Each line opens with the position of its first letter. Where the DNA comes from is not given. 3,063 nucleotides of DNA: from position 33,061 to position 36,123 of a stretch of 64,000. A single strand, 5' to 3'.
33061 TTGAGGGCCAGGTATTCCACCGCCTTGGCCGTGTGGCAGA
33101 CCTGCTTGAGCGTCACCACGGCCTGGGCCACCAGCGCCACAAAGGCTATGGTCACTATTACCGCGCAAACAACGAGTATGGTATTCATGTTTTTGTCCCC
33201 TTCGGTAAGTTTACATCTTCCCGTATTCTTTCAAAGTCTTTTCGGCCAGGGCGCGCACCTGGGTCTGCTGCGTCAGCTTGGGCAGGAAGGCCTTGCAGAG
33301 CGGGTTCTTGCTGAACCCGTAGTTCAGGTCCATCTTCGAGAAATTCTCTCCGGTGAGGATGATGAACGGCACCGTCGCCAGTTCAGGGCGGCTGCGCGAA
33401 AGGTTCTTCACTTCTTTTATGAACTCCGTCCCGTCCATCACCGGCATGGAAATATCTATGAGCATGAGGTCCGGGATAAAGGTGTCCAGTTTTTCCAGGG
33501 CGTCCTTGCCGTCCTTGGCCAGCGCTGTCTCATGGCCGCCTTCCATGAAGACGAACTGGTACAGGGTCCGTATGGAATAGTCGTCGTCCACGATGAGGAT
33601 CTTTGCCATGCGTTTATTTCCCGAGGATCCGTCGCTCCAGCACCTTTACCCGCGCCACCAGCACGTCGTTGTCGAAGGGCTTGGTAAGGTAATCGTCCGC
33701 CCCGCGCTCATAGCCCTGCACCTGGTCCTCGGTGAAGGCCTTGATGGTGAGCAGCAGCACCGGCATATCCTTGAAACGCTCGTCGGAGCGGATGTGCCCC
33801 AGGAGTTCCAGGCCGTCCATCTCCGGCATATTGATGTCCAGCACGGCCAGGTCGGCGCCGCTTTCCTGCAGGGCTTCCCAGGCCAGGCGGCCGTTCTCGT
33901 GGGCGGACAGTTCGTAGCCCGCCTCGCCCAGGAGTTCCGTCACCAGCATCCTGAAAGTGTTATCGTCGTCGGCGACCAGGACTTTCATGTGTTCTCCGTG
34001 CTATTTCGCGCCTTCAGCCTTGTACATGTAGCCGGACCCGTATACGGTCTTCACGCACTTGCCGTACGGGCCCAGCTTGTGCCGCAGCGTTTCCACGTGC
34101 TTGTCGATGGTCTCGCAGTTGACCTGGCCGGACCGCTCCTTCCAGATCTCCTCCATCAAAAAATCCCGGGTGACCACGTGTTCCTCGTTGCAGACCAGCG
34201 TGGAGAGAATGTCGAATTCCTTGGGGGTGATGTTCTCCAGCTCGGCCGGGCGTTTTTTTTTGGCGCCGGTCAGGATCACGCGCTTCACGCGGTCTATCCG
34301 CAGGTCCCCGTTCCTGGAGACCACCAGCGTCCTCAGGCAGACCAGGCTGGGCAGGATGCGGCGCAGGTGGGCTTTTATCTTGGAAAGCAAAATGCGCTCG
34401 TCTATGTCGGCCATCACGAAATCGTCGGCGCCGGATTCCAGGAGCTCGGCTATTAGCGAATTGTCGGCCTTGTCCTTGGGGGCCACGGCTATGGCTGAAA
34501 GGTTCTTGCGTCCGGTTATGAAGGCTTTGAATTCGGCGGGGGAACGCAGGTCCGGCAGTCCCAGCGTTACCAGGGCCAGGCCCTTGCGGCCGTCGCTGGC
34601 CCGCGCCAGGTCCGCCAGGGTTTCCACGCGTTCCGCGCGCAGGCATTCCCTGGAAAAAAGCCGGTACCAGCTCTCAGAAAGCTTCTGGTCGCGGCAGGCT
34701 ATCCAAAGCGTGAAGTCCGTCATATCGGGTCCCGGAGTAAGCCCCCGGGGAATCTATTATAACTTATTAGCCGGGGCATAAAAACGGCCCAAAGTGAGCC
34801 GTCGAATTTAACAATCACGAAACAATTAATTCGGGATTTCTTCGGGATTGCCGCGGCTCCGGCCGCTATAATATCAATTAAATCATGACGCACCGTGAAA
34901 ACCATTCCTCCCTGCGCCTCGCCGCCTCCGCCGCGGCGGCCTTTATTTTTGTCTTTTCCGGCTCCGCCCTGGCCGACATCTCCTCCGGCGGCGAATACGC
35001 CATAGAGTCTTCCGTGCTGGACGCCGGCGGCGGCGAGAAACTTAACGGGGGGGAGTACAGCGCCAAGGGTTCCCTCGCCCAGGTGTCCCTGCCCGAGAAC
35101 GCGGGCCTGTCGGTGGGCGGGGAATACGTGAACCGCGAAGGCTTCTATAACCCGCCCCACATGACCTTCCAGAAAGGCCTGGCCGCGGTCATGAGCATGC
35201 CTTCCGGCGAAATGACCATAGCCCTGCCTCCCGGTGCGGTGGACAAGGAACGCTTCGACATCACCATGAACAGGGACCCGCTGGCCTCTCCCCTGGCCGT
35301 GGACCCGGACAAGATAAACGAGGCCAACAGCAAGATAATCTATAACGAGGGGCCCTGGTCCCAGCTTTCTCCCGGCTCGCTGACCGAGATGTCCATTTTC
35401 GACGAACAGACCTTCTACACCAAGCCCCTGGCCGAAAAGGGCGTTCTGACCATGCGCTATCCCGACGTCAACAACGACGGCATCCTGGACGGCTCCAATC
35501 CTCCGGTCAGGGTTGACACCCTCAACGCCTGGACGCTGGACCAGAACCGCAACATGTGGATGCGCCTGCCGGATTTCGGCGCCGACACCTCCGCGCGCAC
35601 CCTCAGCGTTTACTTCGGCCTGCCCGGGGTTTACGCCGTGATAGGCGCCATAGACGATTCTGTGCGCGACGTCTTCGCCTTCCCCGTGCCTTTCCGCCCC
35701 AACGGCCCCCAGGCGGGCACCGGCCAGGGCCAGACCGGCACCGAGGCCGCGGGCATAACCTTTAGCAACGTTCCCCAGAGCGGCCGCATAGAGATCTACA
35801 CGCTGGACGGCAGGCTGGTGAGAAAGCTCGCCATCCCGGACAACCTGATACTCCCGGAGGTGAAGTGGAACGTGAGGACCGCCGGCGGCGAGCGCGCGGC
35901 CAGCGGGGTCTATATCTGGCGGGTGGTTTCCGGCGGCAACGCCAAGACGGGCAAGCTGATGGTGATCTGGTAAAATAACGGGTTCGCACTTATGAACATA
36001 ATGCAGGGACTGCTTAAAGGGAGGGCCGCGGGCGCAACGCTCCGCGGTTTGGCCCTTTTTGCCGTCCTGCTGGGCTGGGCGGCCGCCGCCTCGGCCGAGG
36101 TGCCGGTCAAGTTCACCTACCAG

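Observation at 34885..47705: Co-directional cluster of six secreted repeat proteins feeding into the giant gene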

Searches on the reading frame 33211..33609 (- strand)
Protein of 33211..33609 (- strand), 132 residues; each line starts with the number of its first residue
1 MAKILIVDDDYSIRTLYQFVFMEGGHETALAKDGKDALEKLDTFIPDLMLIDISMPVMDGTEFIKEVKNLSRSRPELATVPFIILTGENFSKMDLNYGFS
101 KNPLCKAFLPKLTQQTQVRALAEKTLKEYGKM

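Call 43: search_protein_families(library=pfam, proteins=[window:33211-33609:-], max_evalue=0.1)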
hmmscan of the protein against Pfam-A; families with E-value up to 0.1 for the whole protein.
window:33211-33609:- (132 aa): 1 family
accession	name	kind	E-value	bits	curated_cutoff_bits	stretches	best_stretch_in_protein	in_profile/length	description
PF00072.30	Response_reg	-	5e-17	62.5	30.2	1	4-90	1-81/111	Response regulator receiver domain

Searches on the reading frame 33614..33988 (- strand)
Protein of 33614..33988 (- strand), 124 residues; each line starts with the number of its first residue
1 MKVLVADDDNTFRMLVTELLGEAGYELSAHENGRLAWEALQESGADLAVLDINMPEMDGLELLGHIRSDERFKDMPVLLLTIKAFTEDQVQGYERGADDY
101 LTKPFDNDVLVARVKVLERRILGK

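Call 43: search_protein_families(library=pfam, proteins=[window:33614-33988:-], max_evalue=0.1)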
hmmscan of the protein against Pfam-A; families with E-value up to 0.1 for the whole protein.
window:33614-33988:- (124 aa): 1 family
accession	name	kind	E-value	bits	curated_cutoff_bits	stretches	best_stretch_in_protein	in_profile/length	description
PF00072.30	Response_reg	-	1.2e-29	103.2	30.2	1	3-115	1-111/111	Response regulator receiver domain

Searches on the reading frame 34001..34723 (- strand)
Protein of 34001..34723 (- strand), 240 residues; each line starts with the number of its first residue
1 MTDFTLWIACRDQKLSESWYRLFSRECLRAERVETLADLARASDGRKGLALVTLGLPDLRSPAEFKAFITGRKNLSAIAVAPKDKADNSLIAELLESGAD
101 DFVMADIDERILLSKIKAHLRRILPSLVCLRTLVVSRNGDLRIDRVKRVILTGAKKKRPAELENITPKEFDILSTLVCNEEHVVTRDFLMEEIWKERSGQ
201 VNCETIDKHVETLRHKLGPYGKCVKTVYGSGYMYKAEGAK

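Call 12: search_protein_families(library=pfam, proteins=[window:34001-34723:-], max_evalue=0.001)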
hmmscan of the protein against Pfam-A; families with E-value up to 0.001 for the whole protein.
window:34001-34723:- (240 aa): 1 family
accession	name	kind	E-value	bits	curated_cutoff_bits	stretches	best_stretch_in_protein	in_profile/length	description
PF00486.34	Trans_reg_C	-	4.2e-19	68.8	26.2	1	164-233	5-76/77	Transcriptional regulatory protein, C terminal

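Call 43: search_protein_families(library=pfam, proteins=[window:34001-34723:-], max_evalue=0.1)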
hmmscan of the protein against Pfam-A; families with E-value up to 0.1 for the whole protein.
window:34001-34723:- (240 aa): 1 family
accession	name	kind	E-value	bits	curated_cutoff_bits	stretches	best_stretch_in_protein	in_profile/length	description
PF00486.34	Trans_reg_C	-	4.2e-19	68.8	26.2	1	164-233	5-76/77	Transcriptional regulatory protein, C terminal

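Call 87: search_solved_structures(query=window:34004-34723:-, max_evalue=0.001, show_alignments=1)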
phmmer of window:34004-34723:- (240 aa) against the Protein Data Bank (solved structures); distinct sequences matched with E-value up to 0.001: 44.
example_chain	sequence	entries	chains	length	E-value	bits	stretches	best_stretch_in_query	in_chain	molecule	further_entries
2gwr_A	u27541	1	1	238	6.1e-11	45.5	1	84-232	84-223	DNA-binding response regulator mtrA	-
3q9s_A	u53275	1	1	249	9.7e-11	44.8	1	38-218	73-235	DNA-binding response regulator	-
1kgs_A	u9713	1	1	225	1.4e-10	44.3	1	95-235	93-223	DNA BINDING RESPONSE REGULATOR D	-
2oqr_A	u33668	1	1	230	2.2e-10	43.6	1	25-237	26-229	Sensory transduction protein regX3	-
7e1b_A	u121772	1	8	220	3.8e-10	42.9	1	80-236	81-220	DNA-binding response regulator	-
2m1b_A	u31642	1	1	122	1.7e-09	40.7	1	159-239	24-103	Transcriptional regulatory protein, C terminal family protein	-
1p2f_A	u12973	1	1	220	2.6e-09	40.1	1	87-235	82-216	Response Regulator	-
6iju_A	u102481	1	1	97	1.9e-08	37.3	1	160-234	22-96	DNA-binding response regulator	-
6kyx_A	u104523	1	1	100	2e-08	37.2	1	160-234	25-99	DNA-binding response regulator ArlR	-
6is4_A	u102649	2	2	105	2.3e-08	37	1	160-234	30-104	Response regulator ArlR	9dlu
8jo2_H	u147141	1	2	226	2.9e-08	36.7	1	41-234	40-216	DNA-binding transcriptional regulator BasR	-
4s04_A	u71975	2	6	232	3.2e-08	36.6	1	41-234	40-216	DNA-binding transcriptional regulator BasR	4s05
4b09_A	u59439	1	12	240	3.7e-08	36.4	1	95-238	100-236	TRANSCRIPTIONAL REGULATORY PROTEIN BAER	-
8uvx_B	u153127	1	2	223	1.1e-07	34.9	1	50-233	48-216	DNA-binding response regulator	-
8uuz_A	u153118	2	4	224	1.1e-07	34.8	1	50-233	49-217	DNA-binding response regulator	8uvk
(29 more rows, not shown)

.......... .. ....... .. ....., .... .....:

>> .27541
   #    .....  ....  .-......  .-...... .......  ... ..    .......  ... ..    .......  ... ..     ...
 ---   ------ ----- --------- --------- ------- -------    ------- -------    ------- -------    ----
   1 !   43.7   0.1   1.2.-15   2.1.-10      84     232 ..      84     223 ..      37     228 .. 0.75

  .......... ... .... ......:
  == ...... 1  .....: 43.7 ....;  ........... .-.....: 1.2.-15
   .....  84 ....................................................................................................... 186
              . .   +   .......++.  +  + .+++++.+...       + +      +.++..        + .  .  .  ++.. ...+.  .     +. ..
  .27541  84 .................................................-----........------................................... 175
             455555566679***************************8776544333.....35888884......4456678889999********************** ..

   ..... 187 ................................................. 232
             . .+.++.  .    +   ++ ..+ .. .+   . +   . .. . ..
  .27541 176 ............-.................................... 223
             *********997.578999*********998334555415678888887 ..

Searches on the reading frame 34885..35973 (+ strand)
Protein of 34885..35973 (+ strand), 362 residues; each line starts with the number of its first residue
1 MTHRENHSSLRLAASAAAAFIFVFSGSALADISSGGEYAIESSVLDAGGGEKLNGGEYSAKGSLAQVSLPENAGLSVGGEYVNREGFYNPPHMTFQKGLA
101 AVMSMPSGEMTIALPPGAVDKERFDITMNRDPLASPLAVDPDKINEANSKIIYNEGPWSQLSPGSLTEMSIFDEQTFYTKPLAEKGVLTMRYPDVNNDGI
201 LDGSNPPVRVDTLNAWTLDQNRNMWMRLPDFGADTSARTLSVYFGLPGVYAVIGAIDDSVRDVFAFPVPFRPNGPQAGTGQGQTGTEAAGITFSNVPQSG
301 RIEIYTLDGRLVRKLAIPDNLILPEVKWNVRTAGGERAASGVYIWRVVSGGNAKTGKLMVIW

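Call 6: search_protein_families(library=pfam, proteins=[window:34885-35973:+], max_evalue=1)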
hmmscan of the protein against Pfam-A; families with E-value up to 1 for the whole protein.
window:34885-35973:+ (362 aa): 1 family
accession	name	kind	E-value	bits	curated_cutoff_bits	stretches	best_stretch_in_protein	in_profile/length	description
PF13860.13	FlgD_ig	-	0.11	12.9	27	1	284-348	7-74/79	FlgD Ig-like domain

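Call 8: search_protein_families(library=ncbifam, proteins=[window:34885-35973:+], max_evalue=1)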
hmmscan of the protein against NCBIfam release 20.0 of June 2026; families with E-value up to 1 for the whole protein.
window:34885-35973:+ (362 aa): 4 families
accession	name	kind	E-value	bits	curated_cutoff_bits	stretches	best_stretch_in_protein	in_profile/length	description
TIGR04183.1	Por_Secre_tail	domain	6e-06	26.2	23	1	292-360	13-71/72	T9SS type A sorting domain-containing protein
NF052228.1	T9SS_PorZ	equivalog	0.012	14.1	260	1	291-360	688-755/757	type IX secretion system anionic LPS delivery protein PorZ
NF058579.1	CPR_pilus_PamT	equivalog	0.054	12.9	240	1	13-69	7-63/241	CPR-type pilus protein PamT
NF033707.1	T9SS_sortase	equivalog_domain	0.13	9.8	420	1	301-348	1026-1076/1095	type IX secretion system sortase PorU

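Call 9: search_protein_families(library=phrogs, proteins=[window:34885-35973:+], max_evalue=0.1)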
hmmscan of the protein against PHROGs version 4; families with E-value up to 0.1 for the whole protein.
window:34885-35973:+ (362 aa): 0 families

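Call 38: find_homologous_proteins(query=window:34885-35973:+)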
Query window:34885-35973:+ (362 aa): 243 proteins with E <= 0.001 among 8000 candidates; the best 120 are listed.
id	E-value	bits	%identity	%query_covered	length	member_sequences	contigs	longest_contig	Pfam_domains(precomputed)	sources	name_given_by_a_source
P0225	1.7e-240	815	100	100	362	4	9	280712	-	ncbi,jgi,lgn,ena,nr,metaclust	ncbi:MAG: hypothetical protein A2049_04460 [Elusimicrobia bacterium GWA2_62_23]|nr:MAG: hypothetical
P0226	5.9e-187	639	80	92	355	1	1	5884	-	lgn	-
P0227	2.2e-183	627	79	93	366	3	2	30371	-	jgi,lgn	jgi:hypothetical protein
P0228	3.5e-169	581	71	98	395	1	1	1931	-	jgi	jgi:hypothetical protein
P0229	2.1e-166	571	71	95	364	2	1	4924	-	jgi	jgi:hypothetical protein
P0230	4.6e-164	564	68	100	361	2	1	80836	-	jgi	jgi:hypothetical protein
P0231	1.1e-163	563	68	96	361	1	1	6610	-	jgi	jgi:hypothetical protein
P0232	2.0e-162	558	66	100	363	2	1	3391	-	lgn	-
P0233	1.6e-161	555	66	100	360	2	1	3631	-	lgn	-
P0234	1.2e-159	549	67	94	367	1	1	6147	-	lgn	-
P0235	3.9e-155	534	70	90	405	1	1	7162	-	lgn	-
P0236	4.2e-154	531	66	97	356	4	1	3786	-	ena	-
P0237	3.1e-153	528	62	100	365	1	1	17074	-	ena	-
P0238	5.1e-149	514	65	93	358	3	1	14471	-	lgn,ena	-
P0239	4.8e-148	511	62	98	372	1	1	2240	-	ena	-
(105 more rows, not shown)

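Call 45: predict_structure(alignment_id=A2)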
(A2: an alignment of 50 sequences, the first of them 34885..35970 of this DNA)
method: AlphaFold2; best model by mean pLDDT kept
length: 362 residues; sequences in the alignment: 50
mean_pLDDT: 69.3   pTM: 0.55
mean pLDDT of the five models: 69.3, 68.6, 68.5, 65.0, 63.9
residues with pLDDT >= 90: 27; 70-90: 198; 50-70: 50; < 50: 87
segments of 3 or more residues with pLDDT < 50: 1-5, 26-86, 269-287
pLDDT, mean of each block of 10 residues (from residue 1): 49 73 53 35 37 39 34 31 44 70 75 86 81 83 86 57 74 80 90 85 78 87 86 83 90 76 68 45 48 85 90 86 80 61 87 84 62
secondary structure, 60 per line:
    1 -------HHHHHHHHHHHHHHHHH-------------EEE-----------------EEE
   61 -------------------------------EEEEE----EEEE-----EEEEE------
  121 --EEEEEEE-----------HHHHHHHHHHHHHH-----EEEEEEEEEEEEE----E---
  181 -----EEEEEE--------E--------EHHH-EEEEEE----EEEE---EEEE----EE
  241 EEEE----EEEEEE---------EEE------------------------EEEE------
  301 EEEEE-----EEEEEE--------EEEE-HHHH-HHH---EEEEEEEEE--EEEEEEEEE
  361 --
elements in order: H8-24 E38-40 E58-60 E92-96 E101-104 E110-114 E123-129 H141-154 E160-172 E186-191 E214-219 E224-227 E231-234 E239-244 E249-254 E264-266 E291-294 E301-305 E311-316 E325-328 H330-333 E341-349 E352-360

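Call 47: fold_search(model_id=the predicted structure, library=pdb)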
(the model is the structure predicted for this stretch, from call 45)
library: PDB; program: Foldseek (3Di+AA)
matches with E <= 10: 883; with E <= 0.001: 1
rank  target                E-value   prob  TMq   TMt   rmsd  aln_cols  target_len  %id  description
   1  5m11                  3.8e-05  1.00  0.24  0.13  15.1       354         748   13  Structural and functional probing of PorZ, an essential bacterial surface component of the type-IX secretion system of h (released 2016-11-09)
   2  6m3q_E                1.8e-03  0.99  0.26  0.21  17.2       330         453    8  Crystal structure of AnkB/beta4-spectrin complex (released 2020-05-13)
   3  6m3p_C                2.5e-03  0.99  0.29  0.26  13.3       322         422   10  Crystal structure of AnkG/beta2-spectrin complex (released 2020-05-13)
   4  3faw                  2.5e-03  0.90  0.17  0.10  13.8       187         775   13  Crystal Structure of the Group B Streptococcus Pullulanase SAP (released 2009-04-14)
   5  2qad_F                2.5e-03  0.87  0.15  0.25  12.5       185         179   11  Structure of tyrosine-sulfated 412d antibody complexed with HIV-1 YU2 gp120 and CD4 (released 2007-09-25)
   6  7l30_A                2.7e-03  0.23  0.14  0.11  28.6       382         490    8  Binjari virus (BinJV) (released 2021-03-10)
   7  6m3p_E                2.8e-03  0.92  0.23  0.20  16.9       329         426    5  Crystal structure of AnkG/beta2-spectrin complex (released 2020-05-13)
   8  9e5c_5n               4.9e-03  0.98  0.29  0.18   9.8       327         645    8  Cryo-EM structure of 96 nm repeat of microtubule doublet from T. brucei flagellum (released 2025-03-12)
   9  7t0o_H                5.2e-03  0.75  0.12  0.13  14.7       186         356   10  cryoEM reconstruction of the HIV gp140 in complex with the extracellular domains of CD4 and the adnectin domain of Com (released 2022-01-12)
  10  6ru5_A                6.2e-03  0.25  0.15  0.09  22.3       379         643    9  human complement C3 in complex with the hC3Nb1 nanobody (released 2019-08-21)
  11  6lej_B                8.1e-03  0.90  0.15  0.10  14.6       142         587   11  Structure of E. coli beta-glucuronidase complex with C6-propyl uronic isofagomine (released 2021-01-27)
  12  8vy2_A                1.1e-02  1.00  0.28  0.09   6.4       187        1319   11  Structure of mCELSR1 extracellular region containing CADH9-GAIN domains (released 2025-05-07)
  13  3sd2                  1.1e-02  1.00  0.16  0.60   9.7        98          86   11  Crystal structure of a putative member of duf3244 protein family (BT_3571) from Bacteroides thetaiotaomicron vpi-5482 at (released 2011-06-29)
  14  7k0z_C                1.3e-02  0.51  0.14  0.16  17.1       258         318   10  Marsupial T cell receptor Spl_157 (released 2021-03-24)
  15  4g5a_A                1.3e-02  1.00  0.16  0.53   9.8        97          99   11  Crystal structure of a putative member of duf 3244 protein family (BT_1867) from Bacteroides thetaiotaomicron VPI-5482 (released 2012-09-19)
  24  8qb1_A                2.2e-02  1.00  0.15  0.58   3.0        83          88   18  C-terminal domain of mirolase from Tannerella forsythia (released 2024-02-28)
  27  8glk_D                2.6e-02  1.00  0.16  0.63   4.9       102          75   16  The Type 9 Secretion System dGldL peak II, NucA substrate bound complex (released 2024-01-31)
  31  8qb1_C                3.1e-02  1.00  0.15  0.62   3.0        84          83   18  C-terminal domain of mirolase from Tannerella forsythia (released 2024-02-28)
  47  8glj_D                4.3e-02  1.00  0.14  0.57   3.4        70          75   26  The Type 9 Secretion System in vitro assembled, FspA-CTD substrate bound complex (released 2024-01-31)
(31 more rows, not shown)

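Call 51: search_protein_families(library=ncbifam, alignment_id=A2, max_evalue=0.1)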
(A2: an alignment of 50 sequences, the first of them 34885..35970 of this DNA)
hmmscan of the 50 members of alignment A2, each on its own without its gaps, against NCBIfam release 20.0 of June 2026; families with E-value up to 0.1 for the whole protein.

A. member 1, window:34885-35970:+ (362 aa): 3 families
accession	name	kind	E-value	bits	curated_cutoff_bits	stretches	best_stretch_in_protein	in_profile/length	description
TIGR04183.1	Por_Secre_tail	domain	6e-06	26.2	23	1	292-360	13-71/72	T9SS type A sorting domain-containing protein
NF052228.1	T9SS_PorZ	equivalog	0.012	14.1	260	1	291-360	688-755/757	type IX secretion system anionic LPS delivery protein PorZ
NF058579.1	CPR_pilus_PamT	equivalog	0.054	12.9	240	1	13-69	7-63/241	CPR-type pilus protein PamT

B. families by the number of members that match (of 50 scanned): 11 families
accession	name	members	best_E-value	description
NF052228.1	T9SS_PorZ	50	1.7e-08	type IX secretion system anionic LPS delivery protein PorZ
TIGR04183.1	Por_Secre_tail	50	7.8e-08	T9SS type A sorting domain-containing protein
NF033707.1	T9SS_sortase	40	5e-06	type IX secretion system sortase PorU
NF058579.1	CPR_pilus_PamT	25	6.5e-05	CPR-type pilus protein PamT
NF005176.1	PRK06655.1-1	23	1.7e-05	flagellar hook assembly protein FlgD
NF009277.0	PRK12634.1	7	0.0023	flagellar basal body rod modification protein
NF009452.0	PRK12812.1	6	0.0008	flagellar basal body rod modification protein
NF009276.0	PRK12633.1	1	0.014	flagellar basal body rod modification protein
NF041538.1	PEP_EDSA_1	1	0.019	EDSAP-1 family PEP-CTERM protein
NF053608.1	Lsa66_OmpA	1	0.053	fibronectin-binding adhesin Lsa66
NF011825.0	PRK15297.1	1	0.084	fimbrial protein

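Call 70: search_solved_structures(query=A2, max_evalue=1)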
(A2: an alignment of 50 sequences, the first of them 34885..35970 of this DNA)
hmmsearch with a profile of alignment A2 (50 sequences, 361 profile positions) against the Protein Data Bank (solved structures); distinct sequences matched with E-value up to 1: 4.
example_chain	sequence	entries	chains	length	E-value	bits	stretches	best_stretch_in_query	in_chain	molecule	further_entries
6za2_A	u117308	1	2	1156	0.0042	19.2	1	301-350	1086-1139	Por secretion system protein porU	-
5m11_A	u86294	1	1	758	0.0051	18.9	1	288-348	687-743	Immunoreactive 84kD antigen PG93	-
3c12_A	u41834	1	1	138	0.027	16.6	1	276-342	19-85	Flagellar protein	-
7eh9_A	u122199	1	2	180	0.11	14.6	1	283-347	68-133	Basal-body rod modification protein FlgD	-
